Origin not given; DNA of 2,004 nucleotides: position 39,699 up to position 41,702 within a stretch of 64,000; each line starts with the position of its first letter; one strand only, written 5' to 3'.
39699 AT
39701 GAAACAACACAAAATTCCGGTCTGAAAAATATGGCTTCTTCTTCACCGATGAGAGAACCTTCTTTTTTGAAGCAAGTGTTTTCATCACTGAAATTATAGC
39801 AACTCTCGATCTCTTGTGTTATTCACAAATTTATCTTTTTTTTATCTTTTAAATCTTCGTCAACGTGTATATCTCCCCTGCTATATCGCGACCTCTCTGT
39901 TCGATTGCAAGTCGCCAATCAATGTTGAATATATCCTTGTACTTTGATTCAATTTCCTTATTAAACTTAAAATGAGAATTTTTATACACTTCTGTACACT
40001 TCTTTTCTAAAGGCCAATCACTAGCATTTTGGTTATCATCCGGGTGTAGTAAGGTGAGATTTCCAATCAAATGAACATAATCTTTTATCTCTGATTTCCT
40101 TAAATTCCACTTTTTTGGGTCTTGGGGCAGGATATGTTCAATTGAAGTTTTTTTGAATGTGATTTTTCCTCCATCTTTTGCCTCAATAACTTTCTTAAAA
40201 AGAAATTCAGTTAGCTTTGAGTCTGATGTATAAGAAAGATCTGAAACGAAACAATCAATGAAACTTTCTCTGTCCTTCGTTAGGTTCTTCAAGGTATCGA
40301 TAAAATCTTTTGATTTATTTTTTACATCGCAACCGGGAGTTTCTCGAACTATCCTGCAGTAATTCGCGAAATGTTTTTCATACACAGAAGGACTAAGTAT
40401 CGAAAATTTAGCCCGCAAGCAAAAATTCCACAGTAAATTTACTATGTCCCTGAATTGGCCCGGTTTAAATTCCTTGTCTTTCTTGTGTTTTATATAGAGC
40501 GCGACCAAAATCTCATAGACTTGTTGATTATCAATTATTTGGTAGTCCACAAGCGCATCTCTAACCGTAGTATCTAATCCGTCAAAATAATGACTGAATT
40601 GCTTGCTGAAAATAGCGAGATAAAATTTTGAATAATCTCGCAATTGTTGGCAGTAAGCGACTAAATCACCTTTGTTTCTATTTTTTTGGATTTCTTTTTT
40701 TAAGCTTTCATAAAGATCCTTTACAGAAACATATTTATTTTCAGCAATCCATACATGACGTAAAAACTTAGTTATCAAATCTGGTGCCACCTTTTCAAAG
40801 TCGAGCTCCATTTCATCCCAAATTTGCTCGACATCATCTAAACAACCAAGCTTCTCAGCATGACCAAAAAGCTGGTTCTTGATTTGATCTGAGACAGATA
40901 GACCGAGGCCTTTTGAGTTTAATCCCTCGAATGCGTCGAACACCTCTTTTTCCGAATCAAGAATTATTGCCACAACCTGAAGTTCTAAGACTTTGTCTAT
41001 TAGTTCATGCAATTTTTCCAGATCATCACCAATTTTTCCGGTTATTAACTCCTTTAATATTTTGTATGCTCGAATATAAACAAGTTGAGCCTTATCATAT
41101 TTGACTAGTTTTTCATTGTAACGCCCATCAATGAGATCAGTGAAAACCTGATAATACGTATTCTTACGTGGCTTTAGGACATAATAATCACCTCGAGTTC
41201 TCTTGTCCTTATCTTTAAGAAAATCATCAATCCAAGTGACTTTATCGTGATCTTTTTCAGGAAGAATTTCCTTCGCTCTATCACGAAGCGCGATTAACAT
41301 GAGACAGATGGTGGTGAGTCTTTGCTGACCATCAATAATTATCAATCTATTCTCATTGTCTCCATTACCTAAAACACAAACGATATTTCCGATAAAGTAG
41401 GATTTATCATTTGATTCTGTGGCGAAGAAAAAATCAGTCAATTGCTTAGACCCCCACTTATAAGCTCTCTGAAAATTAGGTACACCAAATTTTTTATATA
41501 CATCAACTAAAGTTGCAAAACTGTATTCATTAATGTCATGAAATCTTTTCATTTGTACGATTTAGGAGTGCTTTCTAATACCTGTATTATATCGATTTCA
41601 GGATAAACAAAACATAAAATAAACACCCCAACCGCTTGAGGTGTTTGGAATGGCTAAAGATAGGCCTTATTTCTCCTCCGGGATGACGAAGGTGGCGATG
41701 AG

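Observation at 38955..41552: GmrSD-like (DUF262-DUF1524) nuclease transcribed in the same direction immediately upstream of a beta-class adenine MTase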

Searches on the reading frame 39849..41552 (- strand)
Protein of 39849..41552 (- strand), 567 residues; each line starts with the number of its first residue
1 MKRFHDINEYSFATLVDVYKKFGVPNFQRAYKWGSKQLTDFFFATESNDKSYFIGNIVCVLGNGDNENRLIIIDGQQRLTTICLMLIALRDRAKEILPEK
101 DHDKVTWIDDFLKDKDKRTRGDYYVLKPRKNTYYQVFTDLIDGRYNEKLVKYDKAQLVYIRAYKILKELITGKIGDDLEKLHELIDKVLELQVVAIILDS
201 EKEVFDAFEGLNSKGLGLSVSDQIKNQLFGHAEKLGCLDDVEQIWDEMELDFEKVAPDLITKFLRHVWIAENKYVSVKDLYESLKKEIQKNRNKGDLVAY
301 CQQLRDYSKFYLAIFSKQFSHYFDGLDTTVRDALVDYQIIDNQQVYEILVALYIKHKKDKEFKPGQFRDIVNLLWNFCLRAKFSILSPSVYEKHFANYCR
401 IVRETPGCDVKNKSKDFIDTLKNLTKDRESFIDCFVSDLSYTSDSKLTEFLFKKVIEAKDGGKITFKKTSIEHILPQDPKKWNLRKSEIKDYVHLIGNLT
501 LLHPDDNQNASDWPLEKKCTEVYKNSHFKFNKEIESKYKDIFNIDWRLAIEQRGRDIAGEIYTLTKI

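Call 6: search_protein_families(library=pfam, proteins=[window:39849-41552:-], max_evalue=0.01)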
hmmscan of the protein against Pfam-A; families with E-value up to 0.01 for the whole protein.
window:39849-41552:- (567 aa): 2 families
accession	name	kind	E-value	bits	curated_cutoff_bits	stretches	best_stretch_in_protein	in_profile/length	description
PF03235.19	GmrSD_N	-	1.3e-31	110.7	33.2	1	14-229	3-199/199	GmrSD restriction endonuclease, N-terminal domain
PF07510.16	GmrSD_C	-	9.4e-18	64.9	23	1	426-538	2-119/138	GmrSD restriction endonucleases, C-terminal domain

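Call 7: search_protein_families(library=ncbifam, proteins=[window:39849-41552:-], max_evalue=0.01)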
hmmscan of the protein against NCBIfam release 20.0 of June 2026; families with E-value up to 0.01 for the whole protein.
window:39849-41552:- (567 aa): 0 families

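Call 8: search_protein_families(library=padloc, proteins=[window:39849-41552:-], max_evalue=0.01)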
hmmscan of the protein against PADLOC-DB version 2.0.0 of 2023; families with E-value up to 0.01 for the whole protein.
window:39849-41552:- (567 aa): 26 families (the best 25 are shown)
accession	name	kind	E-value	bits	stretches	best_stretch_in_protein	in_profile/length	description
PDLC04157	HEC-06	-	7.8e-77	257.1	1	20-537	21-532/558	-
PDLC04155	HEC-06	-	1e-68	230.2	1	19-538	19-536/562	-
PDLC04154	HEC-06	-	3.9e-66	221.9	1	6-540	8-543/569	-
PDLC02693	Orf5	-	1.2e-59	200.8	1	16-558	3-535/543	Orf5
PDLC02700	Orf5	-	2.1e-58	196.4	1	20-537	10-532/555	Orf5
PDLC02687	Orf5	-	8.6e-53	177.9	1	9-537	5-535/543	Orf5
PDLC02695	Orf5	-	3.1e-38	129.5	1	11-537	9-578/601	Orf5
PDLC02691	Orf5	-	2.1e-33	113.7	1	20-539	19-558/579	Orf5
PDLC02699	Orf5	-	8.7e-28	95.3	1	22-503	1-489/530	Orf5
PDLC04156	HEC-06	-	2.3e-27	93.8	1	20-536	19-536/562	-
PDLC02701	Orf5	-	6.7e-27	92.2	2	19-445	17-462/596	Orf5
PDLC02698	Orf5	-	3.9e-24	83.3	2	178-525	200-535/573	Orf5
PDLC02686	Orf5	-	5.4e-24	82.6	1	21-526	20-528/566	Orf5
PDLC02692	Orf5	-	3e-22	77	1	20-267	6-255/558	Orf5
PDLC02690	Orf5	-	8.5e-18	62.5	1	20-534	8-503/531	Orf5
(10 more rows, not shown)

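Call 12: find_encoding_contigs(protein=window:39849-41552:-, flank=10000, max_places=10)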
Protein window:39849-41552:- (567 aa): 1 contig read that carries it; 1 place shown.
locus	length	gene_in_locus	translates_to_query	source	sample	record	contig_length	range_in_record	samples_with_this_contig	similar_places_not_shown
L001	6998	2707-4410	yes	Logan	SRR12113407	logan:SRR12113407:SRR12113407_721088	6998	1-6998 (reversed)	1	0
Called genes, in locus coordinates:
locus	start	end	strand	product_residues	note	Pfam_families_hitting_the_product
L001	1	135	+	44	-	?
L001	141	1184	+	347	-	PF13091:PLDc_2, PF00614:PLDc (faint), PF13091:PLDc_2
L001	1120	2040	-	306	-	-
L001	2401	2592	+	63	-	PF04024:PspC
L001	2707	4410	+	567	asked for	PF03235:GmrSD_N, PF07510:GmrSD_C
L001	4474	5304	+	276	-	PF01555:N6_N4_Mtase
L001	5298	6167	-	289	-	PF02086:MethyltransfD12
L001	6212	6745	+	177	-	-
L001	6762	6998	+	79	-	?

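Call 13: find_homologous_proteins(query=window:39849-41552:-)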
Query window:39849-41552:- (567 aa): 2755 proteins with E <= 0.001 among 8000 candidates; the best 120 are listed.
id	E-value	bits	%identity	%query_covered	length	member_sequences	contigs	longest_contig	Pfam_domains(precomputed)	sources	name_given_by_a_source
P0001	0.0e+0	1288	100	100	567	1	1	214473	PF07510.17,PF03235.20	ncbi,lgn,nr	ncbi:MAG: DUF262 domain-containing protein [Candidatus Taylorbacteria bacterium]|nr:DUF262 domain-co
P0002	1.3e-223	762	60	100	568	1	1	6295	PF07510.17,PF03235.20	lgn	-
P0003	2.6e-220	751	60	100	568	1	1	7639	PF07510.17,PF03235.20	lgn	-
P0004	5.3e-219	747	59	100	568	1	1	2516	PF07510.17,PF03235.20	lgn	-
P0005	2.0e-218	745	58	100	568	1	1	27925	PF07510.17,PF03235.20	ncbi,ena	-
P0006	3.5e-218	744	60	100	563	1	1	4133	PF07510.17,PF03235.20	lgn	-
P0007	1.6e-216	739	58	100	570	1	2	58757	PF07510.17,PF03235.20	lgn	-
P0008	3.9e-214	731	59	100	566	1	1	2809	PF07510.17,PF03235.20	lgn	-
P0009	1.7e-210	719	57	100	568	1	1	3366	PF07510.17,PF03235.20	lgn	-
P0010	1.7e-210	719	58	100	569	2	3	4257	PF07510.17,PF03235.20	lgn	-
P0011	2.1e-209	715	57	100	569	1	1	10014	PF07510.17,PF03235.20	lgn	-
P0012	1.2e-207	710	56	100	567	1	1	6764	PF07510.17,PF03235.20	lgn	-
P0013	1.3e-204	700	56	100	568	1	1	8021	PF07510.17,PF03235.20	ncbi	-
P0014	1.1e-203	697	54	100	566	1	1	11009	PF07510.17,PF03235.20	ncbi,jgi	ncbi:MAG: DUF262 domain-containing HNH endonuclease family protein [Candidatus Gracilibacteria bacte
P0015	1.7e-198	679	53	100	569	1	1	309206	PF07510.17,PF03235.20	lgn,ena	-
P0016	1.3e-111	393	39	100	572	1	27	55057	PF07510.17,PF03235.20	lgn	-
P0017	1.3e-108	383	39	99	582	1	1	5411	PF07510.17,PF03235.20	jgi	-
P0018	1.6e-108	382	38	99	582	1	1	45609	PF07510.17,PF03235.20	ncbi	-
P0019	9.7e-107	376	37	98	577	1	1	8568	PF07510.17,PF03235.20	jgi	jgi:uncharacterized protein with ParB-like and HNH nuclease domain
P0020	2.1e-106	375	38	100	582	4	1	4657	PF07510.17,PF03235.20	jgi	-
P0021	2.3e-104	369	38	100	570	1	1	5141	PF07510.17,PF03235.20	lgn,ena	-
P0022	3.1e-104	368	38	100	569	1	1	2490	PF07510.17,PF03235.20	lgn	-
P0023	6.9e-104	367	37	98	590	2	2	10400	PF07510.17,PF03235.20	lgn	-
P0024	1.0e-102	363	38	100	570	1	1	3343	PF07510.17,PF03235.20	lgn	-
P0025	1.7e-101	359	36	98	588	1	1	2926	PF07510.17,PF03235.20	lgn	-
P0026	3.4e-101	358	36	100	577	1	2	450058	PF07510.17,PF03235.20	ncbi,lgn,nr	ncbi:MAG: DUF262 domain-containing protein [Candidatus Yonathbacteria bacterium]|nr:DUF262 domain-co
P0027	3.6e-101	358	37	100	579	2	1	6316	PF07510.17,PF03235.20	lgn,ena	-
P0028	4.9e-100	354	37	100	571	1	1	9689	PF07510.17,PF03235.20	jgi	-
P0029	1.5e-99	353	38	100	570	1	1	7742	PF07510.17,PF03235.20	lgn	-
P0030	3.8e-99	351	36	99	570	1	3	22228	PF07510.17,PF03235.20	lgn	-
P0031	4.5e-99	351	36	100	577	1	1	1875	PF07510.17,PF03235.20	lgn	-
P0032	2.3e-98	349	36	98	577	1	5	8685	PF07510.17,PF03235.20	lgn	-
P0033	2.5e-98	349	36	99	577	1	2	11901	PF07510.17,PF03235.20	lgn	-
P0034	1.6e-97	346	37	99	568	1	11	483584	PF07510.17,PF03235.20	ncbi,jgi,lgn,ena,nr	ncbi:MAG TPA: hypothetical protein DEA43_00990 [Candidatus Moranbacteria bacterium]|nr:hypothetical 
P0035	7.4e-97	344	36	100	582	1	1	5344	PF07510.17,PF03235.20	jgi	-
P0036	2.5e-96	342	37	99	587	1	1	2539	PF07510.17,PF03235.20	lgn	-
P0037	4.3e-96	341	37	99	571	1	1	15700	PF07510.17,PF03235.20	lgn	-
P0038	1.5e-95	340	36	100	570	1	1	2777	PF07510.17,PF03235.20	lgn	-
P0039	1.9e-95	339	35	100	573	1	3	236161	PF07510.17,PF03235.20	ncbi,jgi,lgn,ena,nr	ncbi:MAG: DUF262 domain-containing HNH endonuclease family protein [Parcubacteria group bacterium]|j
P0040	2.3e-94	336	35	100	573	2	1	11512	PF07510.17,PF03235.20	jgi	-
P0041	3.2e-94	335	37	99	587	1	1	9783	PF07510.17,PF03235.20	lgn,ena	-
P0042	2.8e-93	332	36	100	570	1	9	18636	PF07510.17,PF03235.20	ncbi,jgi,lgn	-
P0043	1.7e-92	329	36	98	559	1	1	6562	PF07510.17,PF03235.20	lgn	-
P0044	2.3e-92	329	37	99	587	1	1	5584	PF07510.17,PF03235.20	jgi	jgi:uncharacterized protein with ParB-like and HNH nuclease domain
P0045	1.6e-91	326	34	100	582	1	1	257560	PF07510.17,PF03235.20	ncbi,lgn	-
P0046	3.0e-90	322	34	99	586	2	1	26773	PF07510.17,PF03235.20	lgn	-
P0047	5.2e-90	321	35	99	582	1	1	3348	PF07510.17,PF03235.20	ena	-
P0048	5.7e-90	321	34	100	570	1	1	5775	PF07510.17,PF03235.20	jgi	-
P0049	8.1e-90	321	36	99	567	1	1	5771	PF07510.17,PF03235.20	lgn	-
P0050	3.8e-89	318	38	87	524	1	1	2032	PF07510.17,PF03235.20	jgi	-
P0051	1.6e-88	316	36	100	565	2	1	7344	PF07510.17,PF03235.20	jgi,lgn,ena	-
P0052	3.9e-88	315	35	100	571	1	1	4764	PF07510.17,PF03235.20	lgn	-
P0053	1.2e-81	294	34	92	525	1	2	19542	PF07510.17,PF03235.20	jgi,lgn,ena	-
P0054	8.1e-78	281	35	100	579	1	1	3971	PF07510.17,PF03235.20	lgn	-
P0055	3.7e-72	262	30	98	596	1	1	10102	PF07510.17,PF03235.20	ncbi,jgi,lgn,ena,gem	ncbi:MAG: DUF262 domain-containing HNH endonuclease family protein [Candidatus Paceibacterota bacter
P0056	1.2e-69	254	35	94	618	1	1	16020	PF07510.17,PF03235.20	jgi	jgi:uncharacterized protein with ParB-like and HNH nuclease domain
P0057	4.6e-61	226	30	97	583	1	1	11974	PF07510.17,PF03235.20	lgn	-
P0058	2.3e-42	164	30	91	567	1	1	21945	PF07510.17,PF03235.20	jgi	jgi:uncharacterized protein with ParB-like and HNH nuclease domain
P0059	2.0e-39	154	28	90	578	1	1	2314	PF07510.17,PF03235.20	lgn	-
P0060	3.8e-39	153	28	91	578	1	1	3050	PF07510.17,PF03235.20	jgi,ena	-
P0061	2.4e-38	151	28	87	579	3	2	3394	PF07510.17,PF03235.20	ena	-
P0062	3.5e-37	147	27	91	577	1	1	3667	PF07510.17,PF03235.20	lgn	-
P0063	1.1e-36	145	29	91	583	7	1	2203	PF07510.17,PF03235.20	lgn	-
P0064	1.6e-35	141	28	91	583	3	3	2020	PF07510.17,PF03235.20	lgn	-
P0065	3.0e-35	140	29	88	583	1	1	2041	PF07510.17,PF03235.20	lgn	-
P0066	7.4e-35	139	29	95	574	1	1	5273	PF07510.17,PF03235.20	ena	-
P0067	8.0e-35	139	28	91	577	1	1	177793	PF07510.17,PF03235.20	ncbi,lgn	-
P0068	1.7e-33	135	26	90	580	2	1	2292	PF07510.17,PF03235.20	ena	-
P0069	2.5e-33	134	26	94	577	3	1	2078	PF07510.17,PF03235.20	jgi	jgi:uncharacterized protein with ParB-like and HNH nuclease domain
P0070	5.0e-33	133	28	91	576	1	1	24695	PF07510.17,PF03235.20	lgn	-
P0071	1.8e-32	131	25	93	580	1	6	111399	PF07510.17,PF03235.20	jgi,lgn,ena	-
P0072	3.6e-31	127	28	94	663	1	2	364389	PF07510.17,PF03235.20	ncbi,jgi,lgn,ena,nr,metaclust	ncbi:MAG: DUF262 domain-containing HNH endonuclease family protein [Bacteroidetes bacterium]|nr:DUF2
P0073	1.1e-30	125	28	94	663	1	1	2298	PF07510.17,PF03235.20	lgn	-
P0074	3.0e-30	124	25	98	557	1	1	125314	PF07510.17,PF03235.20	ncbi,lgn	-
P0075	1.0e-29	122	26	92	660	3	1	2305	PF07510.17,PF03235.20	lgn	-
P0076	1.3e-29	122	28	90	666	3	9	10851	PF07510.17,PF03235.20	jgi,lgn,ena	jgi:uncharacterized protein with ParB-like and HNH nuclease domain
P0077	1.6e-29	122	28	90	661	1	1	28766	PF07510.17,PF03235.20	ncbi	-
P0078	4.6e-29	120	27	96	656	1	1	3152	PF07510.17,PF03235.20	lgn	-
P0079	6.1e-29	120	28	94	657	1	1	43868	PF07510.17,PF03235.20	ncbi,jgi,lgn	-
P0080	1.0e-28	119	27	95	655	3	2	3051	PF07510.17,PF03235.20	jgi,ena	jgi:uncharacterized protein with ParB-like and HNH nuclease domain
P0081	2.3e-28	118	29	93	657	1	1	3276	PF07510.17,PF03235.20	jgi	jgi:uncharacterized protein with ParB-like and HNH nuclease domain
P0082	3.4e-28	117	26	99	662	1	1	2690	PF07510.17,PF03235.20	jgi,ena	-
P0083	3.5e-28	117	26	99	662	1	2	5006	PF07510.17,PF03235.20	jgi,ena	jgi:uncharacterized protein with ParB-like and HNH nuclease domain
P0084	4.7e-28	117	26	99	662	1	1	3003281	PF07510.17,PF03235.20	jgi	jgi:uncharacterized protein with ParB-like and HNH nuclease domain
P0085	6.7e-28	116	26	99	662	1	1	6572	PF07510.17,PF03235.20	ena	-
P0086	6.7e-28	116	26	99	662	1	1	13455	PF07510.17,PF03235.20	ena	-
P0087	9.5e-28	116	26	99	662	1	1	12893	PF07510.17,PF03235.20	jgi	jgi:uncharacterized protein with ParB-like and HNH nuclease domain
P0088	1.5e-27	115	28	95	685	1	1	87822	PF07510.17,PF18899.6,PF03235.20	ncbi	-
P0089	1.7e-27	115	27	94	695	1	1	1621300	PF07510.17,PF18899.6,PF03235.20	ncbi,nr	ncbi:DUF262 and DUF1524 domain-containing protein [Helicobacter pylori]|nr:DUF262 and DUF1524 domain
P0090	2.4e-27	114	27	90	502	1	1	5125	PF07510.17,PF03235.20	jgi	jgi:uncharacterized protein with ParB-like and HNH nuclease domain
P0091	3.3e-27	114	28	93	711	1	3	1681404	PF07510.17,PF03235.20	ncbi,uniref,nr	ncbi:DUF262 and DUF1524 domain-containing protein [Helicobacter pylori]|uniref:DUF262 and DUF1524 do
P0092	3.6e-27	114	27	90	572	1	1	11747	PF07510.17,PF03235.20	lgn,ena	-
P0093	5.0e-27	113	27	93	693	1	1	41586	PF07510.17,PF18899.6,PF03235.20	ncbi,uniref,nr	ncbi:hypothetical protein HMPREF1421_00307 [Helicobacter pylori GAM265BSii]|uniref:DUF262 domain-con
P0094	5.6e-27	113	28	98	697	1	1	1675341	PF07510.17,PF18899.6,PF03235.20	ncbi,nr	ncbi:DUF262 and DUF1524 domain-containing protein [Helicobacter pylori]|nr:DUF262 and DUF1524 domain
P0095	5.8e-27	113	29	66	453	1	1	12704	PF07510.17,PF03235.20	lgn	-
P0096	6.9e-27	113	28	95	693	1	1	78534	PF07510.17,PF18899.6,PF03235.20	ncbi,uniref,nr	ncbi:DUF262 and DUF1524 domain-containing protein [Helicobacter pylori]|uniref:DUF262 and DUF1524 do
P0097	7.5e-27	113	29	90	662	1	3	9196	PF07510.17,PF03235.20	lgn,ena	-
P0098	8.6e-27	113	27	95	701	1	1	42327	PF07510.17,PF18899.6,PF03235.20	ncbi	ncbi:DUF262 and DUF1524 domain-containing protein [Helicobacter pylori]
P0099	9.3e-27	112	28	95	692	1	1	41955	PF07510.17,PF18899.6,PF03235.20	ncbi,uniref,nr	ncbi:hypothetical protein HMPREF1401_00722 [Helicobacter pylori GAM120Ai]|uniref:DUF262 domain-conta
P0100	9.8e-27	112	27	85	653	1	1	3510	PF07510.17,PF03235.20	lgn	-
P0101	9.9e-27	112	26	93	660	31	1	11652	PF07510.17,PF03235.20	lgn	-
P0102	1.0e-26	112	25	98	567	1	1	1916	PF07510.17,PF03235.20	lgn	-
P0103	1.0e-26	112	26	93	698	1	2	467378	PF07510.17,PF18899.6,PF03235.20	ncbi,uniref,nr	ncbi:GmrSD restriction endonuclease domain-containing protein [Helicobacter pylori]|uniref:GmrSD res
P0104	1.4e-26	112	27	95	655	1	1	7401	PF07510.17,PF03235.20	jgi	jgi:uncharacterized protein with ParB-like and HNH nuclease domain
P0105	1.4e-26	112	24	91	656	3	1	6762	PF07510.17,PF03235.20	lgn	-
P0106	1.5e-26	112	25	93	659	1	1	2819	PF07510.17,PF03235.20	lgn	-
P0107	1.5e-26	112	27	98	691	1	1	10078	PF07510.17,PF18899.6,PF03235.20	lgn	-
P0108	1.7e-26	112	25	96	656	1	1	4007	PF07510.17,PF03235.20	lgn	-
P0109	2.3e-26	111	27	96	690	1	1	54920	PF07510.17,PF18899.6,PF03235.20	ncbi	-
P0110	2.6e-26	111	27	94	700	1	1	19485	PF07510.17,PF18899.6,PF03235.20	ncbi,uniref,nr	ncbi:DUF262 and DUF1524 domain-containing protein [Helicobacter pylori]|uniref:DUF262 and DUF1524 do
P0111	4.6e-26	110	28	95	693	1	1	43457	PF07510.17,PF18899.6,PF03235.20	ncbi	ncbi:GmrSD restriction endonuclease domain-containing protein [Helicobacter pylori]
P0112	4.6e-26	110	26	93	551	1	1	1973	PF07510.17,PF03235.20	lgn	-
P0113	4.6e-26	110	26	93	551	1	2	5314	PF07510.17,PF03235.20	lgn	-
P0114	5.1e-26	110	29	95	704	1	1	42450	PF07510.17,PF18899.6,PF03235.20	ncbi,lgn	ncbi:DUF262 domain-containing protein [Helicobacter pylori]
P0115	5.3e-26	110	26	93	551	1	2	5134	PF07510.17,PF03235.20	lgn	-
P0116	5.8e-26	110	28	91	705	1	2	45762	PF07510.17,PF18899.6,PF03235.20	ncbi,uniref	ncbi:DUF262 and DUF1524 domain-containing protein [Helicobacter pylori]|uniref:GmrSD restriction end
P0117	7.8e-26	109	25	93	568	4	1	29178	PF07510.17,PF03235.20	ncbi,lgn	-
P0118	1.0e-25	109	26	95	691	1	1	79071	PF07510.17,PF18899.6,PF03235.20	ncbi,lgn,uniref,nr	ncbi:hypothetical protein HPY499_02390 [Helicobacter pylori]|uniref:DUF262 and DUF1524 domain-contai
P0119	1.0e-25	109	27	96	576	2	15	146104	PF07510.17,PF03235.20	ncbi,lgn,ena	-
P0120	1.1e-25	109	27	95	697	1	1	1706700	PF07510.17,PF18899.6,PF03235.20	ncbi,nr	ncbi:DUF262 and DUF1524 domain-containing protein [Helicobacter pylori]|nr:DUF262 and DUF1524 domain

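Call 16: find_related_loci(query=A1, collection=genome_contigs, flank=8000)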
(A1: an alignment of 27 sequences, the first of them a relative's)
Query A1 (567 aa) in genome_contigs; peptide patterns used: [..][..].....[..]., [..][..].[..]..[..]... (x = any residue, [..] = any of these).
600 stretches matched a pattern (row limit reached: there are more); 451 encode a relative of the query (tblastn E <= 1e-3); the best 80 are kept; 80 distinct loci.
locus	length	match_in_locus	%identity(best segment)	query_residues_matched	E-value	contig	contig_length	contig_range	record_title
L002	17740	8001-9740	34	1-567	6e-95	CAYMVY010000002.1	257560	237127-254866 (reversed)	MAG TPA_asm: uncultured Gammaproteobacteria bacterium isolate SRP170004_co1_30 genome assembly, contig: NODE_44_length_2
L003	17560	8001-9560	25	11-534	1e-32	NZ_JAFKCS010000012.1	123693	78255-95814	Bowmanella yangjiangensis strain Y57 12, whole genome shotgun sequence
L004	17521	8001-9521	26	20-534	2e-31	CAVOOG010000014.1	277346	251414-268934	MAG: uncultured Actinomycetota bacterium isolate MFD10097.bin.1.39 genome assembly, contig: contig_67, whole genome shot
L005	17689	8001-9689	25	11-562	6e-29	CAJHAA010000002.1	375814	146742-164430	Psychrobacter immobilis isolate Psychrobacter immobilis NCIMB361 genome assembly, contig: ACJABJPO_2, whole genome shotg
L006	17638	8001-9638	24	9-558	5e-26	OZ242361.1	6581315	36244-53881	MAG: Candidatus Latescibacterota bacterium isolate c7d3165a-3b70-4ca6-a93c-9a173e2068a1 genome assembly, chromosome: 1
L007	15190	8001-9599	24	7-501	2e-25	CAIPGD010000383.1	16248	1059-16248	uncultured bacterium isolate Ja1_bin-2358 genome assembly, contig: bin-2358:383/586, whole genome shotgun sequence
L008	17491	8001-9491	25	21-529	5e-25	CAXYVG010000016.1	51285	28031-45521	MAG: uncultured bacterium isolate ERR13598973_concoct_86 genome assembly, contig: ERZ24875783.68, whole genome shotgun s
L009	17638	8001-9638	24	2-539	6e-25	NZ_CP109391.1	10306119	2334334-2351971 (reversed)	Streptomyces sp. NBC_01538 strain NBC 01538 chromosome, complete genome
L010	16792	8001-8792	30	20-281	7e-25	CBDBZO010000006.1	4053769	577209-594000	MAG: Caldilineaceae bacterium isolate 5640ba19-b02a-4a16-be98-94fd6e02b9f5 genome assembly, contig: contig_6, whole geno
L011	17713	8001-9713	22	6-567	5e-24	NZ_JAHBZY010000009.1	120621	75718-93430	MAG: Nitrosomonas sp. isolate ACE_PRO53 PRO53_9, whole genome shotgun sequence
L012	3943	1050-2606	22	22-540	7e-24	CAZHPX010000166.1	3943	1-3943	MAG TPA_asm: uncultured Desulfobulbaceae bacterium isolate SRP345593_co1_170 genome assembly, contig: NODE_16841_length_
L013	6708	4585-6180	24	7-501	2e-23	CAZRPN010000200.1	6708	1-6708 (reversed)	MAG TPA_asm: uncultured Haliangium sp. isolate binchicken_co266_6 genome assembly, contig: NODE_25066_length_6708_cov_4.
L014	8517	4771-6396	25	13-558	3e-23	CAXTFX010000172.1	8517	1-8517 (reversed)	MAG TPA_asm: uncultured Chthoniobacterales bacterium isolate private_GTX0163_metawrap_bin.11 genome assembly, contig: pr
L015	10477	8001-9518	26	8-518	2e-23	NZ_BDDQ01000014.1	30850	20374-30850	Caenibacillus caldisaponilyticus strain B157, whole genome shotgun sequence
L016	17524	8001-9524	26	24-502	5e-23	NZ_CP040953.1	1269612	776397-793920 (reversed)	Candidatus Methylopumilus universalis strain MMS-RVI-51 chromosome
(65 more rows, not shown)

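Call 17: find_related_loci(query=window:39849-41552:-, collection=metagenome_contigs, flank=8000)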
Query window:39849-41552:- (567 aa) in metagenome_contigs; peptide patterns used: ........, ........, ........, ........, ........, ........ (x = any residue, [..] = any of these).
55 stretches matched a pattern, but none encodes a relative of the query by tblastn (E <= 1e-3).

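Call 18: find_encoding_contigs(protein=P0007, flank=8000, max_places=3)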
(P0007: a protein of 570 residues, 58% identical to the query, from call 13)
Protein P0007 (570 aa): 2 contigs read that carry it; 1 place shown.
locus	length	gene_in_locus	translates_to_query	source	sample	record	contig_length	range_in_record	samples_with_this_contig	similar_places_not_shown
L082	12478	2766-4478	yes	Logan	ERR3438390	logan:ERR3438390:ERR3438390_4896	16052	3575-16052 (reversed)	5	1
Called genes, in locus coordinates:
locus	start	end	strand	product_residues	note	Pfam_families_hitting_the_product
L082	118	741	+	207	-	PF12686:DUF3800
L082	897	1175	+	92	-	PF01035:DNA_binding_1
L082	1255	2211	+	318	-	PF02086:MethyltransfD12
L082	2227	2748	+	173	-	-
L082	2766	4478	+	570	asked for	PF03235:GmrSD_N, PF07510:GmrSD_C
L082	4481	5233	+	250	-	PF01555:N6_N4_Mtase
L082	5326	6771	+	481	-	PF01943:Polysacc_synt, PF13440:Polysacc_synt_3, PF01554:MatE (weak)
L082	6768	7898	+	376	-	PF13439:Glyco_transf_4, PF13579:Glyco_trans_4_4, PF00534:Glycos_transf_1, PF13692:Glyco_trans_1_4, PF13524:Glyco_trans_1_2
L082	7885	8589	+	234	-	PF00535:Glycos_transf_2, PF10111:Glyco_tranf_2_2, PF13641:Glyco_tranf_2_3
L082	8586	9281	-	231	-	PF01479:S4, PF00849:PseudoU_synth_2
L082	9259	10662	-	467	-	PF04932:Wzy_C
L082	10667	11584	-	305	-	PF00551:Formyl_trans_N, PF02911:Formyl_trans_C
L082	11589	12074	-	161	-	PF01327:Pep_deformylase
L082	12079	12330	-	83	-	-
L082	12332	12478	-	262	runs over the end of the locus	PF02900:LigB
